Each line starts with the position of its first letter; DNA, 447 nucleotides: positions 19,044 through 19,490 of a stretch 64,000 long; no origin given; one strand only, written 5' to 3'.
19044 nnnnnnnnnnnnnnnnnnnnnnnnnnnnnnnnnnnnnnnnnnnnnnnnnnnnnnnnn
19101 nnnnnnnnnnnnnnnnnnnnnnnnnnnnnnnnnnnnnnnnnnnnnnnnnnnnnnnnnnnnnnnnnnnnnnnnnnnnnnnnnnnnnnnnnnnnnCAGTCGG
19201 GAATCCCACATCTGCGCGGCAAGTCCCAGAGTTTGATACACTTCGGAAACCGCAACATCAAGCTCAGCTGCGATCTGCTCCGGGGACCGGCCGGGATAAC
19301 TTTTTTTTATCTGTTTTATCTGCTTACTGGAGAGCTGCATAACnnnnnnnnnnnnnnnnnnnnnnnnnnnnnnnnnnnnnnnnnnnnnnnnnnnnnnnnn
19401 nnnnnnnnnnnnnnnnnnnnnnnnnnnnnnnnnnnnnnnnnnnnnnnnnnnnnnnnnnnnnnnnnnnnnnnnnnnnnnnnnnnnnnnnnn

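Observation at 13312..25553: Candidate c-di-GMP/CsgD-controlled surface-matrix island: two giant paralogous adhesin-like proteins flanking a Wzy_C(PglL-like?)-TPR membrane protein and a BamB-like lipoprotein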

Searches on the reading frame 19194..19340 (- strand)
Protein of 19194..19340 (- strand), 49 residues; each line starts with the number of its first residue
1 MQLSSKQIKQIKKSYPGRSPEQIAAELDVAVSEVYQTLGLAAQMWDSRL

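Call 93: search_protein_families(library=pfam, proteins=[window:19194-19340:-], max_evalue=10)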
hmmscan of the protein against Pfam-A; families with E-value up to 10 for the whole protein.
seq(49 aa): 6 families
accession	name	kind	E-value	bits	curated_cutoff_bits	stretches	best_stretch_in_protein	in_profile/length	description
PF12840.13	HTH_20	-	0.019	15.4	27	1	13-38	14-39/51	Helix-turn-helix domain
PF04539.22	Sigma70_r3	-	0.025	15.1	25.3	1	19-42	22-45/78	Sigma-70 region 3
PF08281.18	Sigma70_r4_2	-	0.034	14.2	25.7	1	17-41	26-50/54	Sigma-70, region 4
PF19677.4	DUF6179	-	0.11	12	25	1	2-42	199-239/272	Family of unknown function (DUF6179)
PF19088.6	TUTase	-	0.14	12.3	25.8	1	6-47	2-42/138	TUTase nucleotidyltransferase domain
PF21476.4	PF0610-like_N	-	0.21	12.3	33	1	19-38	16-35/50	PF0610-like, N-terminal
